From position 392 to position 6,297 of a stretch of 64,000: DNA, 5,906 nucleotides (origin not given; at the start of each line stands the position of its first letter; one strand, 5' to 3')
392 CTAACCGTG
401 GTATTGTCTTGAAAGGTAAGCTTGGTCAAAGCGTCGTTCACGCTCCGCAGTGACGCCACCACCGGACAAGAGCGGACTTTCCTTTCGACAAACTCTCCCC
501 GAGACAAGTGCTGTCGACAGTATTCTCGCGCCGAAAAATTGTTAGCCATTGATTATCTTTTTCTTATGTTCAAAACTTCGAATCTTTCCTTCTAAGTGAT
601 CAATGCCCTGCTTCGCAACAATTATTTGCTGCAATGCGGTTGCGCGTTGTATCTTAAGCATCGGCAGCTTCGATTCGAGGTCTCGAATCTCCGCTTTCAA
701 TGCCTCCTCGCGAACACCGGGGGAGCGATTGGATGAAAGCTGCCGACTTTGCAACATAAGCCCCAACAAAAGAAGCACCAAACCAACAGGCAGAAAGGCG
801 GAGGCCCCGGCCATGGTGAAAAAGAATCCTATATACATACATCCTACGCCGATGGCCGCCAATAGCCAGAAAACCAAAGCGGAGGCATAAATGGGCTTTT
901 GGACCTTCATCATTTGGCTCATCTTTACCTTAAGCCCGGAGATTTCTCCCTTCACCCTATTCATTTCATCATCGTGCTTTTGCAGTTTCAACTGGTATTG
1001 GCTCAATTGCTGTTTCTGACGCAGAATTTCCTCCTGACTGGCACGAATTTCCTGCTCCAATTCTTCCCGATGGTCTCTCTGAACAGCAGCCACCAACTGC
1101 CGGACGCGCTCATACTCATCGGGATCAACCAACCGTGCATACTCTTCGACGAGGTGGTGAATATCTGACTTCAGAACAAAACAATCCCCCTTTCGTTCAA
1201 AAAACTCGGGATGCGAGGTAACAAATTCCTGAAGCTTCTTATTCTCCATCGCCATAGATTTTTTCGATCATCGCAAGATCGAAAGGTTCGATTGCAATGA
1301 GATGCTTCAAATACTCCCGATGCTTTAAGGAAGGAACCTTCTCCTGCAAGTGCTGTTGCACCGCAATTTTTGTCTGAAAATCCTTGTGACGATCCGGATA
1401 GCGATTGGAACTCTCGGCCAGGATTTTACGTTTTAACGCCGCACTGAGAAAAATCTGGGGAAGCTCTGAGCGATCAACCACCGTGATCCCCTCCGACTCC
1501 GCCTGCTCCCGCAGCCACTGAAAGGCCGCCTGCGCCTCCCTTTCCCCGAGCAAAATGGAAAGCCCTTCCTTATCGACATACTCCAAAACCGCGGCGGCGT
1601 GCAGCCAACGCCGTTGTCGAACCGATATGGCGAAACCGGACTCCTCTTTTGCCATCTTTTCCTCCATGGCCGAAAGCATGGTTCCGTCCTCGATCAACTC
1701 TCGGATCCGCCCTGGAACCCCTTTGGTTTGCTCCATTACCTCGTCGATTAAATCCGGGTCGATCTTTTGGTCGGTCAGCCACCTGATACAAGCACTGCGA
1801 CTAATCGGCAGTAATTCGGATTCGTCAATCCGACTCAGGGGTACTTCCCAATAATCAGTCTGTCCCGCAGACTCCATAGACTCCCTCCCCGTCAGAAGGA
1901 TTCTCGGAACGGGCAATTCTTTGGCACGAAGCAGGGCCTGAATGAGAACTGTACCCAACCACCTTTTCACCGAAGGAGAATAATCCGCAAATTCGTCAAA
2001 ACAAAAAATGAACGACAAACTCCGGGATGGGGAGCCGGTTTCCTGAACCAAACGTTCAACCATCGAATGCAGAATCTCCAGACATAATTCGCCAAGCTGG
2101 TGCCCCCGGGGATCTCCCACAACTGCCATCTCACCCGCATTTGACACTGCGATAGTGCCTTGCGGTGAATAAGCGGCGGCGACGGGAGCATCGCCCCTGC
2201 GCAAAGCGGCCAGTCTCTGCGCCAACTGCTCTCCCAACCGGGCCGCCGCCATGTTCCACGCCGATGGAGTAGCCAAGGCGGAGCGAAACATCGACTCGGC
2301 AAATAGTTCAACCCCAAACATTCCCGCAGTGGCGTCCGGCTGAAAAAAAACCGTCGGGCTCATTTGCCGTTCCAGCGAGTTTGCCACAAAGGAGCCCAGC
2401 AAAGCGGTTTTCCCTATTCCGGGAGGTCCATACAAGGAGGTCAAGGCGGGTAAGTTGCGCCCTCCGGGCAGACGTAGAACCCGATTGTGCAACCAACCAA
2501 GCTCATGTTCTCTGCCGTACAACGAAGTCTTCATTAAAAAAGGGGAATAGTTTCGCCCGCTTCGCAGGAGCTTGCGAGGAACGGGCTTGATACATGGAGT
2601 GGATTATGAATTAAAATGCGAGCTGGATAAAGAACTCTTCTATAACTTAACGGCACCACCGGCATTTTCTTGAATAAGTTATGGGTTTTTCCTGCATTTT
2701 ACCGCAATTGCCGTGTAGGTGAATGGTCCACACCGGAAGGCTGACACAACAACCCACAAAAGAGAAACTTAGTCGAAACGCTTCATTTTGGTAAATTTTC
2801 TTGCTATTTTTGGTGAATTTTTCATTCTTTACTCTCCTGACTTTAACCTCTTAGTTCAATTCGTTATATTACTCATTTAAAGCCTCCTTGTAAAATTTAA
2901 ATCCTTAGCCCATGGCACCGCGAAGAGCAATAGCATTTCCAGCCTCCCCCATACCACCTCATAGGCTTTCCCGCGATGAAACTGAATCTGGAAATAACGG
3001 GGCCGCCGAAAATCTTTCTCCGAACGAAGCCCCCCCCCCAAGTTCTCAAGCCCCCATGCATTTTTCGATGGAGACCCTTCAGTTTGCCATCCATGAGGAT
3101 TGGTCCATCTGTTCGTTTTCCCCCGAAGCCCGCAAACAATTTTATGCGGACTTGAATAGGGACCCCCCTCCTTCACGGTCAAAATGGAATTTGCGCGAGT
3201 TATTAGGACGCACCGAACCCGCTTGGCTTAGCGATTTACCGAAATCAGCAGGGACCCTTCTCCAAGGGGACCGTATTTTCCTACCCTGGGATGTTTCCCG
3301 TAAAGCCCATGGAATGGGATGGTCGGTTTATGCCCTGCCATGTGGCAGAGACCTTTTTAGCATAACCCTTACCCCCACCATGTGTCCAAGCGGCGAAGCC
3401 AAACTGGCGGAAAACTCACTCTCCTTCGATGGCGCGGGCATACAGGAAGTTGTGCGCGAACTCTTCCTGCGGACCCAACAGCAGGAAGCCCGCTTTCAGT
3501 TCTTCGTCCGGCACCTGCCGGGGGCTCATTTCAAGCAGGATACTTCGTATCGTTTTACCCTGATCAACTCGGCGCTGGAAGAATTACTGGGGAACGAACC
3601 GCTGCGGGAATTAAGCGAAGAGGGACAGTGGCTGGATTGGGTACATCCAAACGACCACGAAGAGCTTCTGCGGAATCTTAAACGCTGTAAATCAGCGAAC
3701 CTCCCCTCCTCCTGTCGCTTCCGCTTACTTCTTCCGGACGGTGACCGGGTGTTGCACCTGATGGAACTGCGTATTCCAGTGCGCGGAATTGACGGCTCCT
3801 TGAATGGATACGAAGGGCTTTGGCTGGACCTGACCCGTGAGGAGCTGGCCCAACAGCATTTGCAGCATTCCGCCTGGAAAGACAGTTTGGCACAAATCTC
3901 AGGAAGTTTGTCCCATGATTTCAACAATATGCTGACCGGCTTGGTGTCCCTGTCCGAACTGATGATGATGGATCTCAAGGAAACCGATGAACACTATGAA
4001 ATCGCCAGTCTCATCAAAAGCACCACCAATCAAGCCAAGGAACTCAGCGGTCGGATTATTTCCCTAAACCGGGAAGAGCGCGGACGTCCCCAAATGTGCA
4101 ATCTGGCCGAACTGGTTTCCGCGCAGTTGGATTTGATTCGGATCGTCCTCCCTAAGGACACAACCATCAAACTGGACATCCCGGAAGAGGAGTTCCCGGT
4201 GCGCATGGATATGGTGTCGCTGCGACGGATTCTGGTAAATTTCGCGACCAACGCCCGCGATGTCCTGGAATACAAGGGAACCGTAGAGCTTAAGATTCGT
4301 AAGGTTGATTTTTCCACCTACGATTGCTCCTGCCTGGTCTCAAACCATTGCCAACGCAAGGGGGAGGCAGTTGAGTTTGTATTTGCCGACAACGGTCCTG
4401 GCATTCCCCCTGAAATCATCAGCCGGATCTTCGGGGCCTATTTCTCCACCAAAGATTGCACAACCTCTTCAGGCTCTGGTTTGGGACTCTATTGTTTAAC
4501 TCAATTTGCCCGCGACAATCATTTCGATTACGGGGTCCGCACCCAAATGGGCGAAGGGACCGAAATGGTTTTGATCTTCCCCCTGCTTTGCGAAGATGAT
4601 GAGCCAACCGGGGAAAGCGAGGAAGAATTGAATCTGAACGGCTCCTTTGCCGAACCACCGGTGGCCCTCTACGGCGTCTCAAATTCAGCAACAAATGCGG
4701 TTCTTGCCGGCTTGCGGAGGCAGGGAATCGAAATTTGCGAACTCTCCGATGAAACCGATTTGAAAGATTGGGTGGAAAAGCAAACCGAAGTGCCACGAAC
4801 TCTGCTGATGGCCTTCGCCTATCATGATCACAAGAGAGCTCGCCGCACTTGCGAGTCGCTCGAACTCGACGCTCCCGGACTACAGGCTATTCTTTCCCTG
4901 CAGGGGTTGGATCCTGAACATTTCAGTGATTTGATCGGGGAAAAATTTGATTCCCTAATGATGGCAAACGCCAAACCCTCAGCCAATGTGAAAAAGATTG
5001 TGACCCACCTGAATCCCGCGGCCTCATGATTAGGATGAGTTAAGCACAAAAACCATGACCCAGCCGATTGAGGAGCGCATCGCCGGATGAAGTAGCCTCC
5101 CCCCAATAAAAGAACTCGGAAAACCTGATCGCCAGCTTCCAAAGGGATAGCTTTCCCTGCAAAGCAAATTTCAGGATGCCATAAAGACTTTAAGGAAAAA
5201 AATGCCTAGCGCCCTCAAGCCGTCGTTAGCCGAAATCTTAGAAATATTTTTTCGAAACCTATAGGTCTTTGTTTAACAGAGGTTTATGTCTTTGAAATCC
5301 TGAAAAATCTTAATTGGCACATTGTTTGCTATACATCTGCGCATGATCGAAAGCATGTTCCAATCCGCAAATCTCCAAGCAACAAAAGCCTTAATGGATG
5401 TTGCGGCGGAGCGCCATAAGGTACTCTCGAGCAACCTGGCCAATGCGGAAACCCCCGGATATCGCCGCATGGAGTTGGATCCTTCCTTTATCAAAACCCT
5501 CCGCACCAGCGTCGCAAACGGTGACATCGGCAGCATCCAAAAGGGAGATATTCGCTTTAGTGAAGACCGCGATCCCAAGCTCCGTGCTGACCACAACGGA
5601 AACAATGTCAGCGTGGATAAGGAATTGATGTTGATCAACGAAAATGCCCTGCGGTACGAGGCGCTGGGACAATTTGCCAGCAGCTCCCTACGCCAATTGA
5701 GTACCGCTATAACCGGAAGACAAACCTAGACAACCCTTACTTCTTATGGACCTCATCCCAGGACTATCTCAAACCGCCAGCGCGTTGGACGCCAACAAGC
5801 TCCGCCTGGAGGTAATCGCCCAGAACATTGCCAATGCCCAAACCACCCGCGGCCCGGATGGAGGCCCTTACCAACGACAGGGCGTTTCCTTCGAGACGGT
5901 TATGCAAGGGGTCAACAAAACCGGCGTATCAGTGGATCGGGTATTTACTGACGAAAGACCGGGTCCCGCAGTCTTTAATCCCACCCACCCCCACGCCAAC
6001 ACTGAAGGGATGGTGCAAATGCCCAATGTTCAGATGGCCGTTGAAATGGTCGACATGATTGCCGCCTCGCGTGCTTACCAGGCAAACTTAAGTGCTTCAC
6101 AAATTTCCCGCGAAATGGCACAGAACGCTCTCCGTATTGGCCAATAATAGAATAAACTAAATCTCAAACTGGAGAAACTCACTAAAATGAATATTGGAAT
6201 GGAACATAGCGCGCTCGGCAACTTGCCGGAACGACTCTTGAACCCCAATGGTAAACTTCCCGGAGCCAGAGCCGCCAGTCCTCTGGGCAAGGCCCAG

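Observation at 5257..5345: Perfect sigma-54 promoter abutting flgB, with an upstream palindrome and a revised flgB start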

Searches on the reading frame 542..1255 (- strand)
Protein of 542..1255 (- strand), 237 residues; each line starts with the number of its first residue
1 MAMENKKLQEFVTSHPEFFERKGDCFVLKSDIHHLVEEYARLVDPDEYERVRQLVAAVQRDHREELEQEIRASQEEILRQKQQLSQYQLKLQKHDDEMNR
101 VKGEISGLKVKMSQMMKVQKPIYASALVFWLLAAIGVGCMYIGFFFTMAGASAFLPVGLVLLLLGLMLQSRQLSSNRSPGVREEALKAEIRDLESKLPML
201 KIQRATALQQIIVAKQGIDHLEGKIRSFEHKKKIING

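Call 7: search_protein_families(library=pfam, proteins=[window:542-1255:-])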
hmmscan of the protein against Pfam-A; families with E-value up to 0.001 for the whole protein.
window:542-1255:- (237 aa): 0 families

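Call 50: find_encoding_contigs(protein=window:542-1255:-, flank=10000, max_places=2)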
Protein window:542-1255:- (237 aa): 1 contig read that carries it; 1 place shown.
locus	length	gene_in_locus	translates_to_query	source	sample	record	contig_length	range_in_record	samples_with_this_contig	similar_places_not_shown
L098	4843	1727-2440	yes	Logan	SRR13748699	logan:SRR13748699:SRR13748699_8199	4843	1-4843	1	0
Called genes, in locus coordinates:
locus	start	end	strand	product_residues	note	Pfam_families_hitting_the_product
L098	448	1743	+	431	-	PF13191:AAA_16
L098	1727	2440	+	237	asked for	-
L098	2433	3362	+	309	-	PF08668:HDOD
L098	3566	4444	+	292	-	PF00669:Flagellin_N (weak)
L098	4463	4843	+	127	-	?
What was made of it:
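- Tried and rejected: Extending the contig: this gave about 1.9 kb beyond the window start (L098, call 50).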

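Call 68: search_protein_families(library=ncbifam, proteins=[window:542-1255:-], max_evalue=0.01)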
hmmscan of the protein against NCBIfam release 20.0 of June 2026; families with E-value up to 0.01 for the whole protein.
window:542-1255:- (237 aa): 2 families
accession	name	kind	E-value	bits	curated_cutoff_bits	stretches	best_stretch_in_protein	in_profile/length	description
TIGR02169.1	SMC_prok_A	equivalog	0.0034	15.1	729.4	1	52-116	244-308/1165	chromosome segregation protein SMC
TIGR04211.1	SH3_and_anchor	equivalog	0.004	16.8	65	0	59-118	64-123/198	TIGR04211 family SH3 domain-containing protein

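Call 73: search_protein_families(library=pfam, proteins=[L098:2433-3362:+, L098:3566-4444:+])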
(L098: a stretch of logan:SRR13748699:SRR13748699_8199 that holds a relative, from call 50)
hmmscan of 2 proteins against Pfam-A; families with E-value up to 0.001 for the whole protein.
L098:2433-3362:+ (309 aa): 2 families
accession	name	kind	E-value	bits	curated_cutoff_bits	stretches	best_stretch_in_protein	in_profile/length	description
PF08668.18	HDOD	-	1.7e-44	152.1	22.9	1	34-229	4-196/196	HDOD domain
PF01966.28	HD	-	0.00032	21.4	22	1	127-250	1-115/116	HD domain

L098:3566-4444:+ (292 aa): 1 family
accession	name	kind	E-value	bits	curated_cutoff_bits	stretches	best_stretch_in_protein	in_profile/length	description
PF00669.25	Flagellin_N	-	4.9e-07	30.3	26.6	1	10-137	9-136/139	Bacterial flagellin N-terminal helical region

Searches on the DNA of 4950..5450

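Call 76: search_rna_families(source=window, start=4950, end=5450, threshold=evalue, max_evalue=1)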
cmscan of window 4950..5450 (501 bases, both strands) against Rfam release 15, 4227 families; matches with E-value up to 1: 0.
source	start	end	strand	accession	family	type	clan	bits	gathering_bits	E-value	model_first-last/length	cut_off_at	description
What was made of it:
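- Tried and rejected: Riboswitch or structured leader: no Rfam hit (call 76).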

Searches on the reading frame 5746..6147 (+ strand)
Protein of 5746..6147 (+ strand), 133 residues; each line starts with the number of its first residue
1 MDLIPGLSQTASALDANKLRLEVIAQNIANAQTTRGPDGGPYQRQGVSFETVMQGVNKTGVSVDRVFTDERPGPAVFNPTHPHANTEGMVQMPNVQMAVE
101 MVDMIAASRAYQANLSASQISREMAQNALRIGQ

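Call 7: search_protein_families(library=pfam, proteins=[window:5746-6147:+])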
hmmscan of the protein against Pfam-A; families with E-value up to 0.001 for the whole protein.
window:5746-6147:+ (133 aa): 2 families
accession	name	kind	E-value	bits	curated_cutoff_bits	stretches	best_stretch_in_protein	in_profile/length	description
PF06429.18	Flg_bbr_C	-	4.9e-12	45.6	23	1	87-131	2-46/46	Flagellar basal body rod FlgEFG protein C-terminal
PF00460.25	Flg_bb_rod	-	3.7e-05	24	20.7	1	11-34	5-28/31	Flagella basal body rod protein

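Call 10: find_encoding_contigs(protein=window:5746-6147:+, flank=3000, max_places=6)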
Protein window:5746-6147:+ (133 aa): 1 contig read that carries it; 1 place shown.
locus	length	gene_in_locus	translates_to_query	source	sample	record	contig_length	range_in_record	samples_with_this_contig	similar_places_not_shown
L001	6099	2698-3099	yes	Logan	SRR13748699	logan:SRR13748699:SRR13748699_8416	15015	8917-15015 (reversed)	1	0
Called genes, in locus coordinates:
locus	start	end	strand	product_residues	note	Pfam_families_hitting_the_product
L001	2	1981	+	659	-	?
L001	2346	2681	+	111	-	-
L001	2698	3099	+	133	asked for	PF06429:Flg_bbr_C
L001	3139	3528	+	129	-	PF02049:FliE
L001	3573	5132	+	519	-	PF01514:YscJ_FliF, PF08345:YscJ_FliF_C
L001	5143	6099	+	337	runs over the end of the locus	PF03448:MgtE_N (faint), PF14842:FliG_N, PF14841:FliG_M, PF14842:FliG_N (weak), PF01706:FliG_C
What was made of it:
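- An automated gene call on the identical Logan contig starts at 5394 (call 10).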
